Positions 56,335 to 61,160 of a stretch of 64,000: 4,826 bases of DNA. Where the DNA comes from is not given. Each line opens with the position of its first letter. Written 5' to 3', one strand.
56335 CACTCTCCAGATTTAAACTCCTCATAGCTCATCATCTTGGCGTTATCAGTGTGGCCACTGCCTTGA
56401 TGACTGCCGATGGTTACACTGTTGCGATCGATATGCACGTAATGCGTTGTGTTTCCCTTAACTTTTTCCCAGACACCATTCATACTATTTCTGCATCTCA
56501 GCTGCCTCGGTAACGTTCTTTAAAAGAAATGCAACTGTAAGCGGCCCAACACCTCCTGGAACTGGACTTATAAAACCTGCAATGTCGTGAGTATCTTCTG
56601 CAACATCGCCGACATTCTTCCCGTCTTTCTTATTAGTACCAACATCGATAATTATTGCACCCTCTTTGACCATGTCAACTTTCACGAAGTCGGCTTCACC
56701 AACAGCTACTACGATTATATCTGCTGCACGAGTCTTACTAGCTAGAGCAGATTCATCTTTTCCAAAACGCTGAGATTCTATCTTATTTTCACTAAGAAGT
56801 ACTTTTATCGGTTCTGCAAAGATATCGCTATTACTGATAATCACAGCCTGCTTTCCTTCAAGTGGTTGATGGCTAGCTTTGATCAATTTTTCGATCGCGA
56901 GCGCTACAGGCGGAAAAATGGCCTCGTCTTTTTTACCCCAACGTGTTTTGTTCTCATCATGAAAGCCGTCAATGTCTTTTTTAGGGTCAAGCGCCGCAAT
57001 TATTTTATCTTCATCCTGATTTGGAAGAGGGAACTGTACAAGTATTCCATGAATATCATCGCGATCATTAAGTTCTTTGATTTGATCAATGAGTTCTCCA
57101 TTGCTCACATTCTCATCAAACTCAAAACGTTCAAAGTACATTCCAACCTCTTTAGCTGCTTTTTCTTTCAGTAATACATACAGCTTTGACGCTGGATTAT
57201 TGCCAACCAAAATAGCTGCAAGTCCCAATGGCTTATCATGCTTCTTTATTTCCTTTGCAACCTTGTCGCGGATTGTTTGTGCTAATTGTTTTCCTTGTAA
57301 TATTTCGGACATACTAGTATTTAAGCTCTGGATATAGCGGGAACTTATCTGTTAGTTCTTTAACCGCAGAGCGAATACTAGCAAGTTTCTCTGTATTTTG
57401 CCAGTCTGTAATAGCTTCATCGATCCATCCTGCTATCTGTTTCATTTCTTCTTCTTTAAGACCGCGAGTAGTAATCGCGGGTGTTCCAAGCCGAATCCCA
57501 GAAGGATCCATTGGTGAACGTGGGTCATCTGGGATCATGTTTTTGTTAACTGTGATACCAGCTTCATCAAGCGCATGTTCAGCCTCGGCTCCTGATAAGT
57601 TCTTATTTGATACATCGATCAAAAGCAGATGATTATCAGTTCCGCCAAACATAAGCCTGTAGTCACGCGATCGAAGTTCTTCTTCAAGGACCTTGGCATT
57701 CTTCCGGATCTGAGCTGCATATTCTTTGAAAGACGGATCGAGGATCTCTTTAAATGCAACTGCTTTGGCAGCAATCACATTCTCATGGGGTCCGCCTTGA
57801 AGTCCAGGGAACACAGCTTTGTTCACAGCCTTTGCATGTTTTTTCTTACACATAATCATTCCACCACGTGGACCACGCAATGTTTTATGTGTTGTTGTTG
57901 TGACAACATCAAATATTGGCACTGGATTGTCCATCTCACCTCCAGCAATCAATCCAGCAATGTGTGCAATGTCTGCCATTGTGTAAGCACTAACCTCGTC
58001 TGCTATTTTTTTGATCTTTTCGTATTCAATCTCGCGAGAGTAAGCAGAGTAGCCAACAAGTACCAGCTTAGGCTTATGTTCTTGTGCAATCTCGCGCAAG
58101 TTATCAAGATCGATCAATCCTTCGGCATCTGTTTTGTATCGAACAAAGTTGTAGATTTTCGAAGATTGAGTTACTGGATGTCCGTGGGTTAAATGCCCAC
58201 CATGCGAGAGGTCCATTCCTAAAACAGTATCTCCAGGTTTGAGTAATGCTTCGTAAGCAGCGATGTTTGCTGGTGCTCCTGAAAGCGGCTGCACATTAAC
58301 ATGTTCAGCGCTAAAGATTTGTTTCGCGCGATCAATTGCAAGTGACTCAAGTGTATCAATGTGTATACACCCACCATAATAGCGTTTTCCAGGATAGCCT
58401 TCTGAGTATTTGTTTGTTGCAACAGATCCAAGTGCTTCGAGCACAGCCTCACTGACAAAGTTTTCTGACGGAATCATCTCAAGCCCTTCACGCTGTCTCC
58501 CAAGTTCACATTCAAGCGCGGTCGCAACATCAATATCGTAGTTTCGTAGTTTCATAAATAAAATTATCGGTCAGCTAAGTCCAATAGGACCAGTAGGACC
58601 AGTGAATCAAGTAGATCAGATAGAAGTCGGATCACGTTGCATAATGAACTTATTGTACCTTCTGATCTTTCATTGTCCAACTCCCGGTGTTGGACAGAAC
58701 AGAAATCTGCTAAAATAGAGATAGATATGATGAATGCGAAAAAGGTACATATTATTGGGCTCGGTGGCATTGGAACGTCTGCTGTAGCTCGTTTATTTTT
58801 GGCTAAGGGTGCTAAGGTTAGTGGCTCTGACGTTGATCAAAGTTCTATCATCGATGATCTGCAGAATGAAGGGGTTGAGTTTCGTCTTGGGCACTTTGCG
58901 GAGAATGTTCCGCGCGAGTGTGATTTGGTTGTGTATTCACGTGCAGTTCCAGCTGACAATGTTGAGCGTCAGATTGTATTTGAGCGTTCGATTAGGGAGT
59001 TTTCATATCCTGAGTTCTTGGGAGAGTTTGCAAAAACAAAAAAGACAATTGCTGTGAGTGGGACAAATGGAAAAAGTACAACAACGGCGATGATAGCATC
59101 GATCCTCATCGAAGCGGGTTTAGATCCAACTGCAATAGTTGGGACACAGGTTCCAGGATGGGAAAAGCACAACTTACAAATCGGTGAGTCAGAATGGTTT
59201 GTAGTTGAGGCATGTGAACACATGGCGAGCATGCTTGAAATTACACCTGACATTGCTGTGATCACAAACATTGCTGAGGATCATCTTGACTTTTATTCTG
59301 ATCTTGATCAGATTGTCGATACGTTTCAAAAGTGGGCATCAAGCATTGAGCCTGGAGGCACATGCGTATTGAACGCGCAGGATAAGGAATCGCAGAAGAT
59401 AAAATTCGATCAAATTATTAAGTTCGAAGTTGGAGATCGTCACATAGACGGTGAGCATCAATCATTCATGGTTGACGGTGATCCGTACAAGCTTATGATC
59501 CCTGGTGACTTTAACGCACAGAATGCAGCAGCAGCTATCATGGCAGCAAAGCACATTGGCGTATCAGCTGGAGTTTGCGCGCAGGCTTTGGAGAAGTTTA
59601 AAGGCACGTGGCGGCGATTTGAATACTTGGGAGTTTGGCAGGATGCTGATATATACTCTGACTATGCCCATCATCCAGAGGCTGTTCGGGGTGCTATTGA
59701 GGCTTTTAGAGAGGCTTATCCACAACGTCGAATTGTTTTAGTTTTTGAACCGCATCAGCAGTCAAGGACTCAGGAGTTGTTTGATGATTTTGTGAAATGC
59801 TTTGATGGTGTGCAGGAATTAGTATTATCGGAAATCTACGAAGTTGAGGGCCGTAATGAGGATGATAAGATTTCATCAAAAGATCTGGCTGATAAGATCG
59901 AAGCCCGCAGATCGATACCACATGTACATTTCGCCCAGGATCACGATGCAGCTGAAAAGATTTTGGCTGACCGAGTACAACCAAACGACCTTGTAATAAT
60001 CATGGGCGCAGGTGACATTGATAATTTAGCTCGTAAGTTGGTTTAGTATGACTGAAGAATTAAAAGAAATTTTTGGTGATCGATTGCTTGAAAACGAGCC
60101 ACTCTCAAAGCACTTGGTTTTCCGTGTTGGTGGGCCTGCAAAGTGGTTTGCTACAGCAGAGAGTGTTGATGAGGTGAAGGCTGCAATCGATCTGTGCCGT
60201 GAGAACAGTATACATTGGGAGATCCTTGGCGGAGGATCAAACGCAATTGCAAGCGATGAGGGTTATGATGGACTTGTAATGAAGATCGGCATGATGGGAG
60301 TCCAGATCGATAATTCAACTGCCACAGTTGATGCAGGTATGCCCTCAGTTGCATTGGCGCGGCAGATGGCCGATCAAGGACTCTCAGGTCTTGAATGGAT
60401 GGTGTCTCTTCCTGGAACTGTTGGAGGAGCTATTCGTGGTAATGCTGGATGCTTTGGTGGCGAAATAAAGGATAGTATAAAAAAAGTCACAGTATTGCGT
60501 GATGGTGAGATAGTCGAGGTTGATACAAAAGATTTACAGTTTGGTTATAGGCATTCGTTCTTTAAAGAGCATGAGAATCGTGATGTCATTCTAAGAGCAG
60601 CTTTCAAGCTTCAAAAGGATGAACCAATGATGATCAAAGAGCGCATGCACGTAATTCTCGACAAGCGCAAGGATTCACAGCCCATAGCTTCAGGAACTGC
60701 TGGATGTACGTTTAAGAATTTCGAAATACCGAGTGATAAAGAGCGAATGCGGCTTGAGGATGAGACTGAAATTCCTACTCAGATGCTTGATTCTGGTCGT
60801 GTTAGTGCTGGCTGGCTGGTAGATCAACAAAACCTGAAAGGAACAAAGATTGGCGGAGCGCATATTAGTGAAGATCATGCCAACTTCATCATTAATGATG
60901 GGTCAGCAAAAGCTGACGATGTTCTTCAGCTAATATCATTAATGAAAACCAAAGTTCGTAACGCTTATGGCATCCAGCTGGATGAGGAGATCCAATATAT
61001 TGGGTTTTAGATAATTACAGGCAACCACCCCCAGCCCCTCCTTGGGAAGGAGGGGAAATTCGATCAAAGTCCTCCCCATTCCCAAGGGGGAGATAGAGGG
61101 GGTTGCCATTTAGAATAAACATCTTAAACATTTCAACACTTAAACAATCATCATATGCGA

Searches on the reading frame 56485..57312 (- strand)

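Call 84: search_protein_families(library=pfam, proteins=[window:56485-57312:-], max_evalue=0.001)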
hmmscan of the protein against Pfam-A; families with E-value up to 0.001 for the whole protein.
window:56485-57312:- (275 aa): 2 families
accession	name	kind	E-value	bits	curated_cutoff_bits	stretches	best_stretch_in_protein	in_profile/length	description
PF02882.25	THF_DHG_CYH_C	-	6.5e-43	146.3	27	1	119-274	2-159/160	Tetrahydrofolate dehydrogenase/cyclohydrolase, NAD(P)-binding domain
PF00763.28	THF_DHG_CYH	-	3e-35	121.4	32.8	1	5-115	1-115/115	Tetrahydrofolate dehydrogenase/cyclohydrolase, catalytic domain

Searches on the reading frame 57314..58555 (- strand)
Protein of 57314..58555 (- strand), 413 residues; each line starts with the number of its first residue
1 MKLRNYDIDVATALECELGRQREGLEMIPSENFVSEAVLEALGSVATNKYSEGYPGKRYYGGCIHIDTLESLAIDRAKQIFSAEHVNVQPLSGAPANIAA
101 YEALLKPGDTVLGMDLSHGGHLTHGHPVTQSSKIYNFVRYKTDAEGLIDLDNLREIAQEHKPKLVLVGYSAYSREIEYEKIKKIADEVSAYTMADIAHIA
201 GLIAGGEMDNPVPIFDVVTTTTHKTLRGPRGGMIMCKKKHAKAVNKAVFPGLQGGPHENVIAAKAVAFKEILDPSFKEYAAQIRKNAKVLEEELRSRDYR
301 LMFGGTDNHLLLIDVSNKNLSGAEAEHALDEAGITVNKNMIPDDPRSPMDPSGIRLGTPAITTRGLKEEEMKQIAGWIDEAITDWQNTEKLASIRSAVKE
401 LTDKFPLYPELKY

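Call 84: search_protein_families(library=pfam, proteins=[window:57314-58555:-], max_evalue=0.001)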
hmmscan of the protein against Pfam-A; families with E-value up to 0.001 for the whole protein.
window:57314-58555:- (413 aa): 4 families
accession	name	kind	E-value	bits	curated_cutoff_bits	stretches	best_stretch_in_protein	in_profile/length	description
PF00464.25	SHMT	-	7.1e-161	535.7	27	1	4-378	2-399/399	Serine hydroxymethyltransferase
PF00155.27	Aminotran_1_2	-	2.1e-11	44.1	19.7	1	60-362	38-350/361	Aminotransferase class I and II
PF00266.25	Aminotran_5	-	5.1e-05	22.9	21.5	0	100-336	78-335/371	Aminotransferase class-V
PF01212.27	Beta_elim_lyase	-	0.00037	20.3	27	1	75-272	39-247/288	Beta-eliminating lyase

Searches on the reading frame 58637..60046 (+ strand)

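Call 84: search_protein_families(library=pfam, proteins=[window:58637-60046:+], max_evalue=0.001)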
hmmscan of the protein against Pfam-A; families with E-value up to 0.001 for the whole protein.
window:58637-60046:+ (469 aa): 5 families
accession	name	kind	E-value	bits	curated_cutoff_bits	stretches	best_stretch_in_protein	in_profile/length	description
PF08245.18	Mur_ligase_M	-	1.8e-23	84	24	1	140-304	1-200/200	Mur ligase middle domain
PF02875.26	Mur_ligase_C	-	8.9e-23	81.9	28.4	1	326-459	1-127/127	Mur ligase, glutamate ligase domain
PF01225.30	Mur_ligase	-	2e-18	66.9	21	1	36-135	1-94/95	Mur ligase family, catalytic domain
PF21799.2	MurD-like_N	-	4.4e-05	24.1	27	1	35-112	1-77/88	Mur ligase MurD-like, N-terminal domain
PF02826.25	2-Hacid_dh_C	-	0.00022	21.1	25.1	1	18-100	22-97/178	D-isomer specific 2-hydroxyacid dehydrogenase, NAD binding domain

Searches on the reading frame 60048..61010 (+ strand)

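Call 84: search_protein_families(library=pfam, proteins=[window:60048-61010:+], max_evalue=0.001)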
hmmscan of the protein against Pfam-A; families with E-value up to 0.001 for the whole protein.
window:60048-61010:+ (320 aa): 2 families
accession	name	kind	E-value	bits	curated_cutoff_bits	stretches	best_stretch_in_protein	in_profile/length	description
PF02873.21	MurB_C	-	3e-29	101.6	27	1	196-318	2-99/99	UDP-N-acetylenolpyruvoylglucosamine reductase, C-terminal domain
PF01565.28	FAD_binding_4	-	4.4e-21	75.5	26.4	1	34-158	4-138/139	FAD binding domain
